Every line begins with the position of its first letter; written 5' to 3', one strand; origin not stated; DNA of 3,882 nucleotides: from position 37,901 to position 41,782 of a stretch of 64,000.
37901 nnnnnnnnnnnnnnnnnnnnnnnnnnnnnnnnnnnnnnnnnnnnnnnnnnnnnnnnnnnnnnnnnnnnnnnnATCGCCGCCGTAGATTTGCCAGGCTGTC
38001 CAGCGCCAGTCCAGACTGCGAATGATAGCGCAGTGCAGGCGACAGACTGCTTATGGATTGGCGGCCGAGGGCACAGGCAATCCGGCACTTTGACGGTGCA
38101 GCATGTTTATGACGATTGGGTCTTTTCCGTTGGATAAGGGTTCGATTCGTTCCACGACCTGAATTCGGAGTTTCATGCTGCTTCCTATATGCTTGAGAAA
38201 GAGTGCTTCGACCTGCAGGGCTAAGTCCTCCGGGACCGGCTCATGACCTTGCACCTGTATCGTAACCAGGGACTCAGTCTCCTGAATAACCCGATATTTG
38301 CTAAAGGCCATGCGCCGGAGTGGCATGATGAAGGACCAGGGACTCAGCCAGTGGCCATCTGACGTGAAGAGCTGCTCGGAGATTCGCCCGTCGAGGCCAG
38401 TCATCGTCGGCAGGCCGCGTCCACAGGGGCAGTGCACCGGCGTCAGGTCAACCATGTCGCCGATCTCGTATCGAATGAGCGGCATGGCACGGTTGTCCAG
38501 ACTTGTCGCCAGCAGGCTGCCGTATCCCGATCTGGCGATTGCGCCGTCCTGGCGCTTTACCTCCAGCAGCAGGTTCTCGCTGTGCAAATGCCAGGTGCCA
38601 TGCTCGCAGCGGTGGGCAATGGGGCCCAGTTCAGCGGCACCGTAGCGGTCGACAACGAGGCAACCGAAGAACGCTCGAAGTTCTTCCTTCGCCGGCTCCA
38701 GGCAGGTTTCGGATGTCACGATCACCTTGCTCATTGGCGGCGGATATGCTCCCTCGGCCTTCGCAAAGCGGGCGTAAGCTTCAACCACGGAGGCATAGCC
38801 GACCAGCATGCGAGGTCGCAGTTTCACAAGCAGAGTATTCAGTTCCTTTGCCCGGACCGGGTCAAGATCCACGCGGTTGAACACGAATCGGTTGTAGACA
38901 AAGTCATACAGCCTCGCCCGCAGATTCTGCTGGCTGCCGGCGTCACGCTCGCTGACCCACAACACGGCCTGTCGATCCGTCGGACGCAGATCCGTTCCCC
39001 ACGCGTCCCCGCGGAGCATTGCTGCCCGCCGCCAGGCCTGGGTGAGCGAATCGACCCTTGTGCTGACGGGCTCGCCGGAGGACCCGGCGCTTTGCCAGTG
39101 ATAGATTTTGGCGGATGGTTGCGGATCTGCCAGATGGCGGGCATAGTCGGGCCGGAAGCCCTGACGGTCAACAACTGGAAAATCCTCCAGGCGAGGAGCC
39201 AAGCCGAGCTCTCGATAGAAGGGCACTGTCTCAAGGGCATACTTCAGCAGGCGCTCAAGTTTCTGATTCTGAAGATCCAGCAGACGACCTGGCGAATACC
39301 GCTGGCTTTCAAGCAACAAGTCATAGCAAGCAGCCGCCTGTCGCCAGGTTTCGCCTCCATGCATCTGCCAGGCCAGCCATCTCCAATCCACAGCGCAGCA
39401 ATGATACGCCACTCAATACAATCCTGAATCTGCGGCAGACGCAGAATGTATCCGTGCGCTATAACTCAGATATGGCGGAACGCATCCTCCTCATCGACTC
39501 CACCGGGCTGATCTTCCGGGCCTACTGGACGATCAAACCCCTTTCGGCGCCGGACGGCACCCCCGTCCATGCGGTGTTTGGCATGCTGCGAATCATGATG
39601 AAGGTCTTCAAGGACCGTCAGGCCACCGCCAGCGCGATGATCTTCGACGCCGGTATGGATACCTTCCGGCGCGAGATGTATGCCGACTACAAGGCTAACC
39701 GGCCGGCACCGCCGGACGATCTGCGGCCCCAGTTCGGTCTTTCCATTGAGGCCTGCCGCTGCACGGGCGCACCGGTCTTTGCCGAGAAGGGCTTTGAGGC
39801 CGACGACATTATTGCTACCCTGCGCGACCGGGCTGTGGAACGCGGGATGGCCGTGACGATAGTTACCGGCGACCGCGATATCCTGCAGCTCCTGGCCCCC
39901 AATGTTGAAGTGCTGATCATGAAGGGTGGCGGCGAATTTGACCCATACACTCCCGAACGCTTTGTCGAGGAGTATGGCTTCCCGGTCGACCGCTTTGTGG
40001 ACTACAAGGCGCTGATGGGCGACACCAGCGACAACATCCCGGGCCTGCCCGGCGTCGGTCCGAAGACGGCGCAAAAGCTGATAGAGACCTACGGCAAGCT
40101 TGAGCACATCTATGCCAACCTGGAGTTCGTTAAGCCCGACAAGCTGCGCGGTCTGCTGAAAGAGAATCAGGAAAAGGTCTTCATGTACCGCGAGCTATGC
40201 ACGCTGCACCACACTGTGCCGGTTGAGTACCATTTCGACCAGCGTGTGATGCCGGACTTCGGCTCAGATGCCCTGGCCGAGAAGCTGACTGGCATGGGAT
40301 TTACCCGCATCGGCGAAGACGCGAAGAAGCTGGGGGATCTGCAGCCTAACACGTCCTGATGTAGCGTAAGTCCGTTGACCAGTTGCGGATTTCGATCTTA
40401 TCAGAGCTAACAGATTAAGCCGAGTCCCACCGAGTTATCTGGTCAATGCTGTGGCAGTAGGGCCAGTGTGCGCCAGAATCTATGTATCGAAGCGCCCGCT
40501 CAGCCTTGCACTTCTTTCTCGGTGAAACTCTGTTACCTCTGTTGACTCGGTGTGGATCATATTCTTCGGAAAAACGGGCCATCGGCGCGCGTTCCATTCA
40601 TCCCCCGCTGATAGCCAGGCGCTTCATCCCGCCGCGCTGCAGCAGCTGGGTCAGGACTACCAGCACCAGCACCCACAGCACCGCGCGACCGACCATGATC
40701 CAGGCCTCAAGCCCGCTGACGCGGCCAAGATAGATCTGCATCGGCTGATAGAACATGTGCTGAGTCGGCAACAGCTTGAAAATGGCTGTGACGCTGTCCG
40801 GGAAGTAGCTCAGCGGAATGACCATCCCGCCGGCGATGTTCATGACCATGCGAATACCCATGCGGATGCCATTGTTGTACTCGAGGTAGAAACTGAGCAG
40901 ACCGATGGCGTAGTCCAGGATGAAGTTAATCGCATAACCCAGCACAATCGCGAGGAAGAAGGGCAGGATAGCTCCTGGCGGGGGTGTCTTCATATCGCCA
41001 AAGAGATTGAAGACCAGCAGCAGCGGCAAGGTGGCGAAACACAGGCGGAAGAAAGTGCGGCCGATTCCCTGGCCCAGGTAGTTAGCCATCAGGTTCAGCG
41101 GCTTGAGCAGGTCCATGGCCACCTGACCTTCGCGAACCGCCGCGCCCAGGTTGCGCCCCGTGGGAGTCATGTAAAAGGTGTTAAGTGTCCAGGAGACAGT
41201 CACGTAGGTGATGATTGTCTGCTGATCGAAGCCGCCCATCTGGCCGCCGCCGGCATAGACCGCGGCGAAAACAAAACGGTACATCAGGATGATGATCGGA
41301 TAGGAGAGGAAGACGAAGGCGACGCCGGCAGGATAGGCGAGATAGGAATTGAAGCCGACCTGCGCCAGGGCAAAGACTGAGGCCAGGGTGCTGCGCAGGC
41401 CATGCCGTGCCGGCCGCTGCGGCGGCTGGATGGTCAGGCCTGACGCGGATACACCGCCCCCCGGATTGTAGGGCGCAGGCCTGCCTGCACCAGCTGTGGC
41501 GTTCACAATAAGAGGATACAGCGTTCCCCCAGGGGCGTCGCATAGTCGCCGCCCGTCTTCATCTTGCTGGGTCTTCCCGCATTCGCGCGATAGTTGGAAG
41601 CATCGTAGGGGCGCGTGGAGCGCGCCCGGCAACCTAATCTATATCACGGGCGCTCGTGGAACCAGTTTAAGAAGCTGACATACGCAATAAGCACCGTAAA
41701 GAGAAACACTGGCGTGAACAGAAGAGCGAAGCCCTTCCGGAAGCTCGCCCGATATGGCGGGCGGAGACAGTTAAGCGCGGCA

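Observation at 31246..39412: Compact array of six diverged PaaK/CapK/F390-synthetase-family adenylate-forming paralogs with no partner genes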

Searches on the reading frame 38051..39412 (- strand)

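Call 4: search_protein_families(library=pfam, proteins=[window:38051-39412:-], max_evalue=0.01)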
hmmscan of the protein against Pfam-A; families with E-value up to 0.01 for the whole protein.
window:38051-39412:- (453 aa): 0 families

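Call 5: search_protein_families(library=ncbifam, proteins=[window:38051-39412:-], max_evalue=0.01)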
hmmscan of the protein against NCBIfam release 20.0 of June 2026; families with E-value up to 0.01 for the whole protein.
window:38051-39412:- (453 aa): 6 families
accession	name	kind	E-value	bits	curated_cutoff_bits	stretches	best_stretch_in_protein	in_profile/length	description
NF045666.1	DVU1553_fam_AMP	equivalog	6.9e-29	101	300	1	35-344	14-331/331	DVU_1553 family AMP-dependent CoA ligase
NF041217.1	BagE_FevW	exception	2.4e-21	76.2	800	1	230-345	197-312/424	bagremycin/ferroverdin synthetase BagE/FevW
NF041878.1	paak_haloarch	equivalog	1.2e-17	63.6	700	1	226-348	201-329/427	phenylacetate--CoA ligase PaaK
TIGR02304.1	aden_form_hyp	equivalog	1.1e-12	47.6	251.9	1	192-408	180-397/430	F390 synthetase-related protein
NF053551.1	FlxY_rubin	equivalog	1.3e-12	47.2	520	1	257-425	234-399/424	flexirubin biosynthesis putative acyl-CoA ligase FlxY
TIGR02155.1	PA_CoA_ligase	equivalog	2.3e-09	36.3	646.3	1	194-348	162-321/422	phenylacetate--CoA ligase PaaK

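Call 75: search_protein_families(library=padloc, proteins=[window:38051-39412:-], max_evalue=0.01)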
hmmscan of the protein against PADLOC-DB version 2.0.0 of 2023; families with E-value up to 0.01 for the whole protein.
window:38051-39412:- (453 aa): 0 families

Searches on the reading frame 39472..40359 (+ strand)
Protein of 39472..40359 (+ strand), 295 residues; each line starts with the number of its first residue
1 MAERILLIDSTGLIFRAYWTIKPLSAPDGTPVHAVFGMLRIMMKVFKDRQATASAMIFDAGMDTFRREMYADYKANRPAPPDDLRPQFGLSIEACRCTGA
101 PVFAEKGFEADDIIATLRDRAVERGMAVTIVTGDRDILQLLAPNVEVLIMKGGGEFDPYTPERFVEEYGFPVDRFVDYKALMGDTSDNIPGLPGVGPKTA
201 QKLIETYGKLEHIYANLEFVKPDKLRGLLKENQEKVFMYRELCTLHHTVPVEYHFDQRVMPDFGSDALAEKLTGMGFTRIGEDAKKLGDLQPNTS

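Call 9: search_protein_families(library=pfam, proteins=[window:39472-40359:+], max_evalue=0.001)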
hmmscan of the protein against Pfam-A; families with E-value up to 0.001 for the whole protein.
window:39472-40359:+ (295 aa): 2 families
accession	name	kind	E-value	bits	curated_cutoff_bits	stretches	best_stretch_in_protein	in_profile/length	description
PF02739.22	5_3_exonuc_N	-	1.4e-48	165.1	34.3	1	5-169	2-164/164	5'-3' exonuclease, N-terminal resolvase-like domain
PF01367.25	5_3_exonuc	-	1.3e-29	103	40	1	173-257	4-88/97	5'-3' exonuclease, C-terminal SAM fold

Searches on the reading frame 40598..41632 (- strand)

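Call 9: search_protein_families(library=pfam, proteins=[window:40598-41632:-], max_evalue=0.001)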
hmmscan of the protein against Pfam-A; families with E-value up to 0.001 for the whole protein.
window:40598-41632:- (344 aa): 1 family
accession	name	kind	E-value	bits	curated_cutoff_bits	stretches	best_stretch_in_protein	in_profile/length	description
PF06182.17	ABC2_membrane_6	-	1.1e-20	74.9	22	1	114-343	3-229/229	ABC-2 family transporter protein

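Call 66: search_protein_families(library=ncbifam, proteins=[window:40598-41632:-], max_evalue=0.001)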
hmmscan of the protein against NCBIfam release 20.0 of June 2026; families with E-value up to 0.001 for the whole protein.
window:40598-41632:- (344 aa): 0 families

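Call 75: search_protein_families(library=padloc, proteins=[window:40598-41632:-], max_evalue=0.01)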
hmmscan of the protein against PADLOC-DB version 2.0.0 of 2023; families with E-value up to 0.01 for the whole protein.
window:40598-41632:- (344 aa): 0 families
